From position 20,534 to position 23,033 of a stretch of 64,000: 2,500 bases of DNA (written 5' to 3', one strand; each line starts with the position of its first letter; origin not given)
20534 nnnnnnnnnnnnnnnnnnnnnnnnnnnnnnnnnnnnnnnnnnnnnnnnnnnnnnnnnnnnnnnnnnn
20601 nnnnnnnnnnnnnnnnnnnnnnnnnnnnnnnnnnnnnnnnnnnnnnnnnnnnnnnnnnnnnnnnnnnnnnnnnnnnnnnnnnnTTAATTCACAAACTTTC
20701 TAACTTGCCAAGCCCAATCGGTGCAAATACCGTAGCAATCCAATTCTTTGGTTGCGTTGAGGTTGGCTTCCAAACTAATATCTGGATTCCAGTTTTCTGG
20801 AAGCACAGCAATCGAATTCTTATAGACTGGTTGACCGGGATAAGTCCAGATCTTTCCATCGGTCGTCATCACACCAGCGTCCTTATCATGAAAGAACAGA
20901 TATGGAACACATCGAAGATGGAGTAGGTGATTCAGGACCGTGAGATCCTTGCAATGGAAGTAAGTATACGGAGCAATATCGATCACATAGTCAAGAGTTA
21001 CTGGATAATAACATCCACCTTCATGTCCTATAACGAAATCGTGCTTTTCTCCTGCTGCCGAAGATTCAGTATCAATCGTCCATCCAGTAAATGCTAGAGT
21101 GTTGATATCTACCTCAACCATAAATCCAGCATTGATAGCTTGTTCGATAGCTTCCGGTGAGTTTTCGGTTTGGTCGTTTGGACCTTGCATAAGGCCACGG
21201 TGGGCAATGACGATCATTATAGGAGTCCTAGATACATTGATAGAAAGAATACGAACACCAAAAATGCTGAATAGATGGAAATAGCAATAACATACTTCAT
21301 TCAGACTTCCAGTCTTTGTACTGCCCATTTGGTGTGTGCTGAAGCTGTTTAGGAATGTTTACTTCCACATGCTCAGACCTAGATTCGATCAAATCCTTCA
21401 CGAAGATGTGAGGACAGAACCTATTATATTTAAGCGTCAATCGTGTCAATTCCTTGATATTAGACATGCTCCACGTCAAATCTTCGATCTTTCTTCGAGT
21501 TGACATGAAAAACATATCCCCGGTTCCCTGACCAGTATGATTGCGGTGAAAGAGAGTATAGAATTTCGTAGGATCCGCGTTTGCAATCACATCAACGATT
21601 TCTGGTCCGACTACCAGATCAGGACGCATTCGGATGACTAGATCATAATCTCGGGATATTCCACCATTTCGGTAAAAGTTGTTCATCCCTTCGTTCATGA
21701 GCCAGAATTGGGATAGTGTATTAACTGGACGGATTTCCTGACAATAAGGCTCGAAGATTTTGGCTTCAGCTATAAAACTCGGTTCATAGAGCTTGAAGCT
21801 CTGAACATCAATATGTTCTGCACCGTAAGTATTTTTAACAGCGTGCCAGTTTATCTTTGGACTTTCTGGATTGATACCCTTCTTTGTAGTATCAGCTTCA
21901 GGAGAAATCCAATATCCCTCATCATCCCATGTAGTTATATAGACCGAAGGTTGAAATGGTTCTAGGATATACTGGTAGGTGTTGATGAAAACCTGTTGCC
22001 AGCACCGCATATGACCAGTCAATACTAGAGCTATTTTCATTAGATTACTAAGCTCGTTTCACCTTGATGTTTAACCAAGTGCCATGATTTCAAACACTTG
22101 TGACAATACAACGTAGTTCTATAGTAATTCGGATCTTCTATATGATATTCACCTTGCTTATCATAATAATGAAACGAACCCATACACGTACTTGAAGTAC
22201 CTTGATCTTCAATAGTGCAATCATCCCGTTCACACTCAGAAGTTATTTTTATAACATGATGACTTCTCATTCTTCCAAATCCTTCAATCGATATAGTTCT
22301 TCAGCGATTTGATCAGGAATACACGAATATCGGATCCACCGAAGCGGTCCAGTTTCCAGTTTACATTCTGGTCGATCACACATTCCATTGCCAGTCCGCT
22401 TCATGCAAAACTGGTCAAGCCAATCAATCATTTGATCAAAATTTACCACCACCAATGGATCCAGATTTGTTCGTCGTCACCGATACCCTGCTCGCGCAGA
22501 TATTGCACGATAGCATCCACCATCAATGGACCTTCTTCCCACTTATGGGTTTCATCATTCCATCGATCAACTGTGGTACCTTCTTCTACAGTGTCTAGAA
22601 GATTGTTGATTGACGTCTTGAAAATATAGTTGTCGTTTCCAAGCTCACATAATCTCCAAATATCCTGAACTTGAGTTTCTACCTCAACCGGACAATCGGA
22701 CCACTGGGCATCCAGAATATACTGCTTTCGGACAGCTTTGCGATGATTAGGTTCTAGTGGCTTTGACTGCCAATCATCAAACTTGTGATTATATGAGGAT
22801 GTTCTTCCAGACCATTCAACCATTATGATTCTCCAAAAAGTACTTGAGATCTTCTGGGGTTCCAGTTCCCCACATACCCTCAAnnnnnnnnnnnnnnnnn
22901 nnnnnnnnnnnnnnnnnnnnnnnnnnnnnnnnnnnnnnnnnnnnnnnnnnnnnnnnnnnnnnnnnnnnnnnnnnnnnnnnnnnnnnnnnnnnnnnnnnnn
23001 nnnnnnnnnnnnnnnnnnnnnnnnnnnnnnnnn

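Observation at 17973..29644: Island of about 11.5 kb encoding nucleotide-sugar and glycosyltransferase enzymes inside a T4-like phage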

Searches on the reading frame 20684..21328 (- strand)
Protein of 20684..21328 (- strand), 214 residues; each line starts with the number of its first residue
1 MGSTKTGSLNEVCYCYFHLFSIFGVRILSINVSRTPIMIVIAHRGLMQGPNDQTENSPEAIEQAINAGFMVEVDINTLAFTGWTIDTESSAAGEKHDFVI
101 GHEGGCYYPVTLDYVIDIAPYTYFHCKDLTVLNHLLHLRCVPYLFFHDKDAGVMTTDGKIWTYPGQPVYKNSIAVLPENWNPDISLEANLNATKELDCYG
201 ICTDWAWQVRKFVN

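Call 3: search_protein_families(library=pfam, proteins=[window:20684-21328:-], max_evalue=0.01)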
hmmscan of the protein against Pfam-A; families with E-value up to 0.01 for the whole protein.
window:20684-21328:- (214 aa): 0 families

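Call 10: search_protein_families(library=ncbifam, proteins=[window:20684-21328:-], max_evalue=0.01)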
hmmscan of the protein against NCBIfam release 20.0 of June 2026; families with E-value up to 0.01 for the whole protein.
window:20684-21328:- (214 aa): 0 families

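Call 11: search_protein_families(library=pfam, proteins=[window:20684-21220:-], max_evalue=10)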
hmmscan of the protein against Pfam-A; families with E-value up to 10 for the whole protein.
window:20684-21220:- (178 aa): 0 families

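Call 36: search_solved_structures(query=A2, max_evalue=1, show_alignments=2)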
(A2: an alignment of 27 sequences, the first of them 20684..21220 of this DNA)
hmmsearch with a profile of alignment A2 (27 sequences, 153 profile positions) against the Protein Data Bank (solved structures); distinct sequences matched with E-value up to 1: 5.
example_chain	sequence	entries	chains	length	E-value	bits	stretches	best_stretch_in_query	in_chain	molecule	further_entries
3i10_A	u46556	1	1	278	0.0011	21.9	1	3-52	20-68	Putative Glycerophosphoryl diester phosphodiesterase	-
7e0v_A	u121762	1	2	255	0.0063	19.5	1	3-52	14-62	Glycerophosphodiester phosphodiesterase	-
7e2a_A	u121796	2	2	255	0.062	16.3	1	3-52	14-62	Glycerophosphodiester phosphodiesterase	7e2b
7wwc_A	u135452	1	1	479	0.12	15.4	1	2-54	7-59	beta-1,3(4)-glucanase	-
7ww4_A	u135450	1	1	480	0.12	15.4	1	2-54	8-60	beta-1,3(4)-glucanase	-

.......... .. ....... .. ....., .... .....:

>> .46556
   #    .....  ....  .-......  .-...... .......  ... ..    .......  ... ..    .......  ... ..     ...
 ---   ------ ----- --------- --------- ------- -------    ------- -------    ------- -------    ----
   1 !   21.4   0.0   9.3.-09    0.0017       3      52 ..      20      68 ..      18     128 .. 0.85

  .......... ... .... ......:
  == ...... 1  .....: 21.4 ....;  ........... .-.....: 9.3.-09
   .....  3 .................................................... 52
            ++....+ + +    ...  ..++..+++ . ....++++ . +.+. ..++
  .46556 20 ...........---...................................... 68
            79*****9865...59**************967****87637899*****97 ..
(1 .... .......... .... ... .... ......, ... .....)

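Call 37: search_protein_families(library=pfam, alignment_id=A2, max_evalue=0.1)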
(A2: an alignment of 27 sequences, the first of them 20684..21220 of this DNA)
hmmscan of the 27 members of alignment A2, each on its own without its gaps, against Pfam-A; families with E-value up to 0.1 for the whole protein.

A. member 1, window:20684-21220:- (178 aa): 0 families

B. families by the number of members that match (of 27 scanned): 2 families
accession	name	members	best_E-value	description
PF19663.4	DUF6166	1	0.059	Family of unknown function (DUF6166)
PF03009.23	GDPD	1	0.1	Glycerophosphoryl diester phosphodiesterase family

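Call 46: find_homologous_proteins(query=window:20684-21220:-, max_evalue=0.001)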
Query window:20684-21220:- (178 aa): 8 proteins with E <= 0.001 among 27 candidates.
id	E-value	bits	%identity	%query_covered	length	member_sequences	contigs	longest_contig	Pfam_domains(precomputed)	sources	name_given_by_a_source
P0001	9.4e-122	422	100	99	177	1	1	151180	-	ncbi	-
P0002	6.3e-80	285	74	99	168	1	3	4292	-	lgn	-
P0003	4.6e-70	253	63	98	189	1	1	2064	-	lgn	-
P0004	1.9e-17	82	34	96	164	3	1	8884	-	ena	-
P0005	2.9e-16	78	33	97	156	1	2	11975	-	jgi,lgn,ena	jgi:hypothetical protein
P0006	1.5e-15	75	34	98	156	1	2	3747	-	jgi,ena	jgi:hypothetical protein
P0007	3.4e-15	74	33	98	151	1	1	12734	-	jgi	jgi:hypothetical protein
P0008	3.6e-15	74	35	99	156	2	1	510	-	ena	-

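Call 47: find_encoding_contigs(protein=P0001, flank=10000, max_places=3)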
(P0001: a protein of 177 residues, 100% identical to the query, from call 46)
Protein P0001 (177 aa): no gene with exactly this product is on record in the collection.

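Call 48: list_cluster_members(proteins=[P0001])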
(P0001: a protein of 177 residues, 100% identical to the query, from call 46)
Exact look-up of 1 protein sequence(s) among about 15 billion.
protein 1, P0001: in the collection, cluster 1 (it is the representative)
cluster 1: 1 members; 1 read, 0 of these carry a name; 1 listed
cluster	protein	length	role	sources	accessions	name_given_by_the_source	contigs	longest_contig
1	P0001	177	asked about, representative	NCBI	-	-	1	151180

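Call 60: predict_structure(alignment_id=A4)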
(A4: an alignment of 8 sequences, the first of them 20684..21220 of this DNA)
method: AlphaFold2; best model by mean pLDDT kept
length: 178 residues; sequences in the alignment: 8
mean_pLDDT: 87.2   pTM: 0.85
mean pLDDT of the five models: 87.2, 87.1, 84.8, 83.2, 82.4
residues with pLDDT >= 90: 117; 70-90: 40; 50-70: 14; < 50: 7
segments of 3 or more residues with pLDDT < 50: 50-56
pLDDT, mean of each block of 10 residues (from residue 1): 94 92 98 97 63 55 85 93 97 92 93 92 94 94 70 79 94 88
secondary structure, 60 per line:
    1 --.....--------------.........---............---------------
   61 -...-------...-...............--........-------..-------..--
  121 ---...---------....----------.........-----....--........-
elements in order: E3-7 H22-30 E34-41 H42-45 E62-64 E72-74 H76-85 E86-90 H93-100 E124-126 E136-139 H150-158 E164-167 H170-177

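Call 65: fold_search(model_id=the predicted structure, library=pdb)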
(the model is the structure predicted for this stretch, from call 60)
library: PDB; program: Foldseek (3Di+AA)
matches with E <= 10: 345; with E <= 0.001: 1
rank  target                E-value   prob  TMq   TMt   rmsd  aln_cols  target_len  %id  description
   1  3mz2_A                5.2e-04  1.00  0.58  0.40   6.0       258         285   14  Crystal structure of a Glycerophosphoryl diester phosphodiesterase (BDI_3922) from Parabacteroides distasonis ATCC 850 (released 2010-07-07)
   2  3no3                  5.1e-03  1.00  0.57  0.45   5.5       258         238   11  Crystal structure of a glycerophosphodiester phosphodiesterase (BDI_0402) from Parabacteroides distasonis ATCC 8503 at 1 (released 2010-07-28)
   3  2pz0_B                5.1e-03  0.99  0.55  0.42   5.9       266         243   12  Crystal structure of Glycerophosphodiester Phosphodiesterase (GDPD) from T. tengcongensis (released 2008-04-01)
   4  1zcc_D                5.1e-03  0.99  0.55  0.44   6.8       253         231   11  Crystal structure of glycerophosphodiester phosphodiesterase from Agrobacterium tumefaciens str.C58 (released 2005-05-03)
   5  3l12_A                5.8e-03  0.97  0.47  0.32   6.4       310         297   13  Crystal structure of Putative glycerophosphoryl diester phosphodiesterase (YP_165505.1) from Silicibacter pomeroyi DSS (released 2009-12-29)
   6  2pz0_A                6.6e-03  0.99  0.53  0.42   7.0       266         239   11  Crystal structure of Glycerophosphodiester Phosphodiesterase (GDPD) from T. tengcongensis (released 2008-04-01)
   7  1zcc_C                7.9e-03  0.99  0.54  0.43   6.3       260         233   11  Crystal structure of glycerophosphodiester phosphodiesterase from Agrobacterium tumefaciens str.C58 (released 2005-05-03)
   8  3i10                  1.1e-02  0.98  0.56  0.39   6.5       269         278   14  Crystal structure of Putative glycerophosphoryl diester phosphodiesterase (NP_812074.1) from BACTEROIDES THETAIOTAOMICRO (released 2009-07-21)
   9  3qvq_B                1.5e-02  0.99  0.58  0.43   5.3       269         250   11  The structure of an Oleispira antarctica phosphodiesterase OLEI02445 in complex with the product sn-glycerol-3-phospha (released 2011-04-13)
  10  1zcc_B                1.8e-02  0.95  0.51  0.41   7.9       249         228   12  Crystal structure of glycerophosphodiester phosphodiesterase from Agrobacterium tumefaciens str.C58 (released 2005-05-03)
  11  1o1z                  2.0e-02  0.89  0.44  0.35   9.8       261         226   11  Crystal structure of glycerophosphodiester phosphodiesterase (GDPD) (TM1621) from Thermotoga maritima at 1.60 A resoluti (released 2003-04-01)
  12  1zcc_F                2.1e-02  0.96  0.53  0.42   6.4       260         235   12  Crystal structure of glycerophosphodiester phosphodiesterase from Agrobacterium tumefaciens str.C58 (released 2005-05-03)
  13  4r7o_G                2.1e-02  0.89  0.47  0.34   8.4       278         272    8  Crystal Structure of Putative Glycerophosphoryl Diester Phosphodiesterasefrom Bacillus anthraci (released 2014-09-10)
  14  7e2a                  2.3e-02  0.84  0.40  0.29   8.7       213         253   16  GDPD mutant from Pyrococcus furiosus DSM 3638 (released 2022-02-09)
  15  3qvq_A                2.6e-02  0.96  0.54  0.41   5.9       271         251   12  The structure of an Oleispira antarctica phosphodiesterase OLEI02445 in complex with the product sn-glycerol-3-phospha (released 2011-04-13)
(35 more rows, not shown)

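Call 86: find_encoding_contigs(protein=P0002, flank=10000, max_places=3)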
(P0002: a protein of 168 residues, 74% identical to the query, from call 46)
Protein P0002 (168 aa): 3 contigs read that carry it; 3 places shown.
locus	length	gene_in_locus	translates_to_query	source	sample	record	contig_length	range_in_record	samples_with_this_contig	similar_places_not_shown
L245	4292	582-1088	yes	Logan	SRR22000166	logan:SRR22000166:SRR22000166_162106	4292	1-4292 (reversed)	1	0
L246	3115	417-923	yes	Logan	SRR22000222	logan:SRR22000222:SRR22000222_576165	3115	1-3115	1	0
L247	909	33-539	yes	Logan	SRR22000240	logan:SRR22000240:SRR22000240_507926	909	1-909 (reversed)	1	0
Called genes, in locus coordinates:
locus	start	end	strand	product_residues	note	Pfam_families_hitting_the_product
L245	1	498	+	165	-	?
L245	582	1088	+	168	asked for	-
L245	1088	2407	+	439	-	PF03721:UDPG_MGDP_dh_N, PF00984:UDPG_MGDP_dh, PF03720:UDPG_MGDP_dh_C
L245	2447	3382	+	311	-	PF01370:Epimerase, PF04321:RmlD_sub_bind (weak), PF16363:GDP_Man_Dehyd, PF07993:NAD_binding_4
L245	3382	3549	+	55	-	-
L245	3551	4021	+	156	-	-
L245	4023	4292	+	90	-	?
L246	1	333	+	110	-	?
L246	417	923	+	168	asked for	-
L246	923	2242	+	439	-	PF03721:UDPG_MGDP_dh_N, PF00984:UDPG_MGDP_dh, PF03720:UDPG_MGDP_dh_C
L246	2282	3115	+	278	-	?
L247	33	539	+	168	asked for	-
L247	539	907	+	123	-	?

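Call 100: search_protein_representatives(alignment_id=A4)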
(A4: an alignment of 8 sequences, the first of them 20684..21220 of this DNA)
Query: 8 sequences, 153 profile positions. Proteins with E-value up to 0.001 (for the whole library): 2821; up to 1e-10: 2229; up to 1e-30: 819. The best 150 are listed.
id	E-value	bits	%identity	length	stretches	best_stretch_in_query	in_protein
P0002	1.4e-63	229.6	-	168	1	1-152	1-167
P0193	5.8e-56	204.9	-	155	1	1-151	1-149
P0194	9.5e-56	204.2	-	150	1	1-150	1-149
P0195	2.7e-55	202.8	-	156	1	1-150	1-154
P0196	2.1e-50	186.9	-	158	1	1-151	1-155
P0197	2.9e-50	186.5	-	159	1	1-149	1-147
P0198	4.8e-50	185.7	-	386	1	2-148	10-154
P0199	1.3e-49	184.3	-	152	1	1-149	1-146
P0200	1.8e-49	183.8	-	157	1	2-150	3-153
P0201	2.1e-49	183.6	-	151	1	1-149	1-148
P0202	2.5e-49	183.4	-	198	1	1-150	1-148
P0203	9.3e-49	181.5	-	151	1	3-149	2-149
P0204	1.0e-48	181.4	-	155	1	1-147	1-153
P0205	1.0e-48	181.4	-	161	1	1-150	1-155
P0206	2.8e-48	180.0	-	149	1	1-148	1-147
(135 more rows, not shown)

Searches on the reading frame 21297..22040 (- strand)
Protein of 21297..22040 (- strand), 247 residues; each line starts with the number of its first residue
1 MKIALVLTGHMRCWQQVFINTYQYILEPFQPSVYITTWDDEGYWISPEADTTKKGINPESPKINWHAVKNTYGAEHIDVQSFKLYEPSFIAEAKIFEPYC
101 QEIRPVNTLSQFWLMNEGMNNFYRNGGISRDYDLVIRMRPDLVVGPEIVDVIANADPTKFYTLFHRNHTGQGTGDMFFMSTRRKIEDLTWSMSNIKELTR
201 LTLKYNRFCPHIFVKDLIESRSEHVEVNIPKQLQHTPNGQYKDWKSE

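Call 3: search_protein_families(library=pfam, proteins=[window:21297-22040:-], max_evalue=0.01)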
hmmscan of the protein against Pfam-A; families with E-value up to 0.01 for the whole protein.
window:21297-22040:- (247 aa): 0 families

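Call 10: search_protein_families(library=ncbifam, proteins=[window:21297-22040:-], max_evalue=0.01)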
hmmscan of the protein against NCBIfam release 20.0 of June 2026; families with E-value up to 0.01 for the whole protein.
window:21297-22040:- (247 aa): 0 families

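Call 11: search_protein_families(library=pfam, proteins=[window:21297-22040:-], max_evalue=10)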
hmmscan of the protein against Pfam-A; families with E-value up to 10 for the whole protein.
window:21297-22040:- (247 aa): 1 family
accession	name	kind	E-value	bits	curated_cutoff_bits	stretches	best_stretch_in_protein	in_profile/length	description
PF11539.13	DUF3228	-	0.13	12.2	25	1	199-241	41-81/194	Protein of unknown function (DUF3228)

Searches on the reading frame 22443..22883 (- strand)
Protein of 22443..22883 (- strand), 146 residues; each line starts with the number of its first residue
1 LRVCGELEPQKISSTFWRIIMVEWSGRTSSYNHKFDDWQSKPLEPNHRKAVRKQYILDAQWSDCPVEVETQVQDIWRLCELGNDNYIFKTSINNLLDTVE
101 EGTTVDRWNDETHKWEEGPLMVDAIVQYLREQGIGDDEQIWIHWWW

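Call 3: search_protein_families(library=pfam, proteins=[window:22443-22883:-], max_evalue=0.01)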
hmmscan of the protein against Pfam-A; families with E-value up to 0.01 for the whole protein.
window:22443-22883:- (146 aa): 0 families

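Call 11: search_protein_families(library=pfam, proteins=[window:22443-22883:-], max_evalue=10)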
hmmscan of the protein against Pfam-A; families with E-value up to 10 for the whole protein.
window:22443-22883:- (146 aa): 1 family
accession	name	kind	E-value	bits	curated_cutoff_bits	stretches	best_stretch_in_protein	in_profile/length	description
PF01344.31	Kelch_1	-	0.63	10.1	20.1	1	104-119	28-43/46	Kelch motif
